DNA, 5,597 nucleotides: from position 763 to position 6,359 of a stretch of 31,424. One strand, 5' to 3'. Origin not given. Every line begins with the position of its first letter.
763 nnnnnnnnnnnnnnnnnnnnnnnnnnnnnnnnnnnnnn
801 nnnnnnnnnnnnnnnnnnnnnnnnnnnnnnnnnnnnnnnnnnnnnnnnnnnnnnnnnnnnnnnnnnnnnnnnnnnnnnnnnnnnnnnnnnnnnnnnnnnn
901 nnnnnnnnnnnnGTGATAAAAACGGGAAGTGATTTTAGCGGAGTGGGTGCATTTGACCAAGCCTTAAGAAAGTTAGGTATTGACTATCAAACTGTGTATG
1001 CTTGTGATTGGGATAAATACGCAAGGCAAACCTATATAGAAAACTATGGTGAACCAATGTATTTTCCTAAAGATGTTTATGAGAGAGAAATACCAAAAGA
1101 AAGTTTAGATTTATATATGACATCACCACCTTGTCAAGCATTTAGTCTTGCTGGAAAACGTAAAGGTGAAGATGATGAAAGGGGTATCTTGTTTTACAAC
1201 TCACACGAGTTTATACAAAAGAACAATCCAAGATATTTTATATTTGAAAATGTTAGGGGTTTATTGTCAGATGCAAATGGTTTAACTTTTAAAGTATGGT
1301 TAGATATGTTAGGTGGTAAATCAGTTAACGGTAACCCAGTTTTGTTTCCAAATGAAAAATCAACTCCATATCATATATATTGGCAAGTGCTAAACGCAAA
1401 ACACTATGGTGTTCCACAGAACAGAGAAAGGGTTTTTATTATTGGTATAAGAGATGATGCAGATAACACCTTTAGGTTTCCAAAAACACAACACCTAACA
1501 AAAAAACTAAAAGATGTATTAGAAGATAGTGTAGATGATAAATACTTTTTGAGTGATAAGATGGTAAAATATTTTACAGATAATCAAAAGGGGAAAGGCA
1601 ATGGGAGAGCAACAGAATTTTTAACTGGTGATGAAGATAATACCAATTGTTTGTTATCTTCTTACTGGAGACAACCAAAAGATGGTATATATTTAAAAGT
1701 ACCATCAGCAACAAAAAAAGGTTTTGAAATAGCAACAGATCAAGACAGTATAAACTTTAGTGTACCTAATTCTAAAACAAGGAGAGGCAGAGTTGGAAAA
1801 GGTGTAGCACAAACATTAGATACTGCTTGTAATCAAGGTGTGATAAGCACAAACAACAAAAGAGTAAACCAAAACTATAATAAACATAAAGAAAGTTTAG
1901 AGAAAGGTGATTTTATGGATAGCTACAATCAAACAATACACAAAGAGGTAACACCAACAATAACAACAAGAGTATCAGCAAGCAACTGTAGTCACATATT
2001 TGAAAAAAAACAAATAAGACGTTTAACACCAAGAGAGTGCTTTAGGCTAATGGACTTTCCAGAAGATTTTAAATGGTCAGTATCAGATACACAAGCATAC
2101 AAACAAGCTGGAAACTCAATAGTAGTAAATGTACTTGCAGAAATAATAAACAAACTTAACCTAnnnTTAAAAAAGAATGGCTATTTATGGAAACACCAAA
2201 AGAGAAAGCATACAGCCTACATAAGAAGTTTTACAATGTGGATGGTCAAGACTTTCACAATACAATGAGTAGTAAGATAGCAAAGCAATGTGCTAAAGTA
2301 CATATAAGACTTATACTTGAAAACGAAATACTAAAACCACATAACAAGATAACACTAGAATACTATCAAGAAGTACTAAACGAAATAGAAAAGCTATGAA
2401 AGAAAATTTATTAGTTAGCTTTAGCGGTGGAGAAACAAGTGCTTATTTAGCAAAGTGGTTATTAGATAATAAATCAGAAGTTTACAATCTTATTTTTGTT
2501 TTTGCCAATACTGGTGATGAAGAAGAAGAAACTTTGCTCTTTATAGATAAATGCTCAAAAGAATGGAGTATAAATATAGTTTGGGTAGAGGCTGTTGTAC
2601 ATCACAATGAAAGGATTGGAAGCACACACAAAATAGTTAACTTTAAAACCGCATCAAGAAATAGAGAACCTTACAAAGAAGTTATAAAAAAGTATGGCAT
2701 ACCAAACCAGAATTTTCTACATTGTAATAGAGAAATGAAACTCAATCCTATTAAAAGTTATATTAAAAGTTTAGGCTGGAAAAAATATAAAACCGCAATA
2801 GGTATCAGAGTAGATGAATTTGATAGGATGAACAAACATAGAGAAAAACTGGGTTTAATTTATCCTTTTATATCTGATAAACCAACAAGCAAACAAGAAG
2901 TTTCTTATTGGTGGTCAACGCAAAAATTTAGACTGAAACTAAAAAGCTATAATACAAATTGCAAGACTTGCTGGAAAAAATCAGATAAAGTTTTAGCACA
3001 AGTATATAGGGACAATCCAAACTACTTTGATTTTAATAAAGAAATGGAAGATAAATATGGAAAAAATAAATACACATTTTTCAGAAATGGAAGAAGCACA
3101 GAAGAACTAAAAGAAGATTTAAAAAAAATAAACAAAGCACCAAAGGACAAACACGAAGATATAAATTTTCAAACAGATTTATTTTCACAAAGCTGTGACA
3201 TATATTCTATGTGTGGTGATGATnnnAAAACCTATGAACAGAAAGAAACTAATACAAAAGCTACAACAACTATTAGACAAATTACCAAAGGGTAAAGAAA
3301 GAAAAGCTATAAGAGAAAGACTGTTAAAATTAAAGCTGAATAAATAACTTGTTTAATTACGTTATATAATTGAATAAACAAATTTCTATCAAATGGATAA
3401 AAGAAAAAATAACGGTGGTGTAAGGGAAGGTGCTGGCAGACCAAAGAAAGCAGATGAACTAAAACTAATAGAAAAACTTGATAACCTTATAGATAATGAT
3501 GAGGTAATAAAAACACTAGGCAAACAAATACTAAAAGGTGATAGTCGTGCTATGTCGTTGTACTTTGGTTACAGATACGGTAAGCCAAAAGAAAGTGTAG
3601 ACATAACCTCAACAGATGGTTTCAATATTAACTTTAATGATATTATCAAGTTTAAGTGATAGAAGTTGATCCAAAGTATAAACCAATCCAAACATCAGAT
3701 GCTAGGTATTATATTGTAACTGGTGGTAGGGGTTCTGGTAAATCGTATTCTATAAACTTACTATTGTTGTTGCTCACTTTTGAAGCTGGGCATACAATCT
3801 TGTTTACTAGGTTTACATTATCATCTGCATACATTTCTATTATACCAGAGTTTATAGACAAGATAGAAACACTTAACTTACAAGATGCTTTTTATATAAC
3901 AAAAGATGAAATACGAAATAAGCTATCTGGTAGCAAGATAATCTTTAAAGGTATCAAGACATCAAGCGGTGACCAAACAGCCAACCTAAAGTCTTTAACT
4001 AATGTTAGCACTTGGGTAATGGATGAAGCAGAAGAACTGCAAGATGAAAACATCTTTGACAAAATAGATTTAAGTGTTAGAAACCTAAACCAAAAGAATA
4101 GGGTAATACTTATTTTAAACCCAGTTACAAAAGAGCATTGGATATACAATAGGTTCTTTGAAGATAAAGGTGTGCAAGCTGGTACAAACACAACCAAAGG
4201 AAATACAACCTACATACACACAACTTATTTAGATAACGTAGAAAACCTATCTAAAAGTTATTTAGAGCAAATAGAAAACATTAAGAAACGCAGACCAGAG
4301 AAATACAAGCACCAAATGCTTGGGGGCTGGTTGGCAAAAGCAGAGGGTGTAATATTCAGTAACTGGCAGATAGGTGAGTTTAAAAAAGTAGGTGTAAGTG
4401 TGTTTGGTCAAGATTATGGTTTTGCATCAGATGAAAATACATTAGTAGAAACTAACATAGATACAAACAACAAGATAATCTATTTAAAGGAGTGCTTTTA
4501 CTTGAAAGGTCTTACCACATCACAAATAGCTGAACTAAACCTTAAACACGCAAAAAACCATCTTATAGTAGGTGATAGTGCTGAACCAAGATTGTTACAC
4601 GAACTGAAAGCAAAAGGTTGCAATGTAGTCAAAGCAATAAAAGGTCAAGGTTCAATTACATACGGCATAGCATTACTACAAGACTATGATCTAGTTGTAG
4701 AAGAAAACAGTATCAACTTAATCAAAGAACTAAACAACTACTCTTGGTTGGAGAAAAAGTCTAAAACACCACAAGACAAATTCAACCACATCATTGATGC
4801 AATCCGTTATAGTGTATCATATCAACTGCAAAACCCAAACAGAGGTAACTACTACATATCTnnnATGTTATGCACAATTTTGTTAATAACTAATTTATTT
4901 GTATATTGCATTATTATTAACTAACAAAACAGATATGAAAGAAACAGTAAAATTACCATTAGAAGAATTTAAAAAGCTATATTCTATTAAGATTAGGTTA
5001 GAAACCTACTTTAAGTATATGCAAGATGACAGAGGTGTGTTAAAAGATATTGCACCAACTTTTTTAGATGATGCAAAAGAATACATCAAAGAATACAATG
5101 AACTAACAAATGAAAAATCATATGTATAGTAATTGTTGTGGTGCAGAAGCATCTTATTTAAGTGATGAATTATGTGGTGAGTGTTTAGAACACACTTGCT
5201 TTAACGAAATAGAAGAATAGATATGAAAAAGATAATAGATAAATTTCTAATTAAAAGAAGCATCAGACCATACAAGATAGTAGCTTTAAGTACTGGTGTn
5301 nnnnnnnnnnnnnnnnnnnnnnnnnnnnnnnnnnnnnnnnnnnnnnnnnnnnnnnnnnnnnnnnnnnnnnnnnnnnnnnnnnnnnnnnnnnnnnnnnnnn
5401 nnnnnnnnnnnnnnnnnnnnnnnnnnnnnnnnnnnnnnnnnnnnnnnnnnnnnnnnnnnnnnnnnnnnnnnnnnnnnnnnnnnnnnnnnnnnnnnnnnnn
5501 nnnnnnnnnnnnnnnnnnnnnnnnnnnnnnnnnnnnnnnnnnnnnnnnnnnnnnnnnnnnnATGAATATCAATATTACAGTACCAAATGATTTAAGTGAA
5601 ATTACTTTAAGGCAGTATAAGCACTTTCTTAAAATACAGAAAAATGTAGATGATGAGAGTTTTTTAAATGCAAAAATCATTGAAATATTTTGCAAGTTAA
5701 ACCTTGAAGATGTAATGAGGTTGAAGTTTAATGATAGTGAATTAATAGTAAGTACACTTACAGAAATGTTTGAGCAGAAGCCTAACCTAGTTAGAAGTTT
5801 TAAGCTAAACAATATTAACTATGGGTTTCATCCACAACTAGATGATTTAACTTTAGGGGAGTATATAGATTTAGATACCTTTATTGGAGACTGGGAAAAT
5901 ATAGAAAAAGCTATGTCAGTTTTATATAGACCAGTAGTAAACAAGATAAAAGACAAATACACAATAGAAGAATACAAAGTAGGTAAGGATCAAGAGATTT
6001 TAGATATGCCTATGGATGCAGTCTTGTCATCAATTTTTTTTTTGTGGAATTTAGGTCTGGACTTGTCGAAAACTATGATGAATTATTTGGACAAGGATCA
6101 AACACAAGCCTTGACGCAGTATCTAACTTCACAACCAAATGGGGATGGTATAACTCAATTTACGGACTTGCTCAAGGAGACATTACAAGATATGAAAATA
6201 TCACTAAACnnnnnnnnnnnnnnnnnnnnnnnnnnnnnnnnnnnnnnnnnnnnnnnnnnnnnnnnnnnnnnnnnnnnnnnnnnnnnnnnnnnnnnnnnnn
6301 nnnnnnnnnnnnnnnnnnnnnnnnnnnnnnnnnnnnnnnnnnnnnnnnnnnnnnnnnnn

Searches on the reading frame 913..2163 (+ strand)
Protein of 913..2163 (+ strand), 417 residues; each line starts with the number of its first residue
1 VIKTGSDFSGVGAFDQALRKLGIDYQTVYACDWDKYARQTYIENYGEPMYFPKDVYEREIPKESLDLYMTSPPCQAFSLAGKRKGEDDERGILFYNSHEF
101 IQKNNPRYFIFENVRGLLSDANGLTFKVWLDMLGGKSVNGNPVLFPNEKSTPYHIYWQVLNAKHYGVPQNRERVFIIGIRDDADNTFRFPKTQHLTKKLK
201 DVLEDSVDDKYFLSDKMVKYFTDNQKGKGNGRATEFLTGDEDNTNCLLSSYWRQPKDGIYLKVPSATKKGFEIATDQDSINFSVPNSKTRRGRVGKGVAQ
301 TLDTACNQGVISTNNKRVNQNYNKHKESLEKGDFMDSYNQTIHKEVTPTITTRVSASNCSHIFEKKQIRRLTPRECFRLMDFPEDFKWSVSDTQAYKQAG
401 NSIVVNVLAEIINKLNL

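Call 16: search_protein_families(library=phrogs, proteins=[window:913-2163:+], max_evalue=0.001)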
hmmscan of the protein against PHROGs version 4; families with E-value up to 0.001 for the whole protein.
window:913-2163:+ (417 aa): 12 families
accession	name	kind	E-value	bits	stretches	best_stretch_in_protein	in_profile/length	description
phrog_116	-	other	1.6e-83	282.4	1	1-414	207-488/779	DNA methyltransferase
phrog_363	-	other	1.7e-39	136.8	1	3-288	55-245/327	DNA methyltransferase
phrog_16427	-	other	9.2e-32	111.6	2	224-315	24-114/235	DNA methyltransferase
phrog_8411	-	unknown function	7.9e-20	72.5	2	254-320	100-168/206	-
phrog_16528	-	other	4.1e-13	50.4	1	343-416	143-218/236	DNA methyltransferase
phrog_864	-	DNA, RNA and nucleotide metabolism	2.3e-12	47.2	1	59-182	690-825/1064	DNA primase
phrog_17284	-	unknown function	4.7e-12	46.7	1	364-415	155-210/245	-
phrog_26324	-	other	2.5e-11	45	1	351-416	130-204/210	DNA methyltransferase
phrog_5999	-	other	3.9e-06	27.8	1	8-95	9-102/109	DNA methyltransferase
phrog_13621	-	unknown function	1.7e-05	25.7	1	358-409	43-102/121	-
phrog_757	-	other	8.2e-05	22.8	1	8-121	21-135/247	DNA methyltransferase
phrog_29583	-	other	0.00014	21.7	1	65-180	79-190/468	DNA methyltransferase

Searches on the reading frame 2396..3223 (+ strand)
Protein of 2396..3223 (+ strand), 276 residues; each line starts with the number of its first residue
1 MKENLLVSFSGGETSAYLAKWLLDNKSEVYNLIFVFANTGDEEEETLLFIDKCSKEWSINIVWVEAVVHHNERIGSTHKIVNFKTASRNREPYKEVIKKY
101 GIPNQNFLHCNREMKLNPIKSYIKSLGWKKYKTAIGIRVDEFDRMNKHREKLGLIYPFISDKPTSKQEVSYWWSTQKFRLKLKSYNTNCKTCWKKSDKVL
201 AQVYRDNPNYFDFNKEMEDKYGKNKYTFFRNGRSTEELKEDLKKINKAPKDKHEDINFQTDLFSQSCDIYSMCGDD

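Call 16: search_protein_families(library=phrogs, proteins=[window:2396-3223:+], max_evalue=0.001)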
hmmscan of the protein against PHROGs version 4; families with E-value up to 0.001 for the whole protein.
window:2396-3223:+ (276 aa): 3 families
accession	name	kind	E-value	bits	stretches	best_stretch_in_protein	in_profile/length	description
phrog_424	-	moron, auxiliary metabolic gene and host takeover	2e-44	153.3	1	2-273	160-420/460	phosphoadenosine phosphosulfate reductase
phrog_33262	-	moron, auxiliary metabolic gene and host takeover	3.5e-30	105.9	1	7-211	5-205/495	phosphoadenosine phosphosulfate reductase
phrog_15238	-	unknown function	0.0009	20.2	0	5-57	14-64/215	-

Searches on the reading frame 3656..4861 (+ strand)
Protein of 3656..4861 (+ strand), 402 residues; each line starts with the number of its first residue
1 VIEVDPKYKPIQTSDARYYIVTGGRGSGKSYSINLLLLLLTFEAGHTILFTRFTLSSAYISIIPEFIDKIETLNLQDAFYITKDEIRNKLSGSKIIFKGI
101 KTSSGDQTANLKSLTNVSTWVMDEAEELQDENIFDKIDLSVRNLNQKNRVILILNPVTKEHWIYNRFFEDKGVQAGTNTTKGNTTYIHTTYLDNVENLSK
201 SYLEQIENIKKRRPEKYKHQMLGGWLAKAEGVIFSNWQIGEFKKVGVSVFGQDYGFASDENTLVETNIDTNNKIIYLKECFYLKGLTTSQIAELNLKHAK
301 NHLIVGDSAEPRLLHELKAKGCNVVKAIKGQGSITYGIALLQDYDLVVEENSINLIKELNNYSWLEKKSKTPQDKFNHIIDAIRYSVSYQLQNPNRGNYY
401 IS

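Call 16: search_protein_families(library=phrogs, proteins=[window:3656-4861:+], max_evalue=0.001)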
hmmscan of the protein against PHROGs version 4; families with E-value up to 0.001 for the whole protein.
window:3656-4861:+ (402 aa): 7 families
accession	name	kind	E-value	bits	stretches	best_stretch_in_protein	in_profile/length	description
phrog_3717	-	head and packaging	2.9e-42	146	1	2-272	9-276/277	terminase large subunit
phrog_2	-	head and packaging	7.1e-41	141.8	1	12-394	275-596/807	terminase large subunit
phrog_5653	-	head and packaging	2e-31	110.3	1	228-389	5-179/199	terminase large subunit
phrog_6672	-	head and packaging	2e-27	96.5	1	272-393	4-132/145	terminase large subunit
phrog_10250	-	head and packaging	1.7e-08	35.4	1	213-397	6-222/228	terminase large subunit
phrog_979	-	head and packaging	6.4e-08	32.7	0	9-133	159-281/642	terminase large subunit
phrog_22023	-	unknown function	1.8e-06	29.3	1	135-259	10-127/153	-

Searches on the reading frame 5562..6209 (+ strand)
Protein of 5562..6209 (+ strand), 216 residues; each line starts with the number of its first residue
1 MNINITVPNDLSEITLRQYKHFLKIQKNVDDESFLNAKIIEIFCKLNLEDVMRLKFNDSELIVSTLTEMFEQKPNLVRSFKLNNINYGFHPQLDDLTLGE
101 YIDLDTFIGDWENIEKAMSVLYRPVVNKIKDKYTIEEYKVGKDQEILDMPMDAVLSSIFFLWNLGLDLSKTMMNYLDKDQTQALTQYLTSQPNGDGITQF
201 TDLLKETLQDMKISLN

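Call 16: search_protein_families(library=phrogs, proteins=[window:5562-6209:+], max_evalue=0.001)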
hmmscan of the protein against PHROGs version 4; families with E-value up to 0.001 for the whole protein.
window:5562-6209:+ (216 aa): 1 family
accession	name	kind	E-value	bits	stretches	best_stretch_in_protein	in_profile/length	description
phrog_32199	-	unknown function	6.7e-17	63.2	1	4-172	2-161/175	-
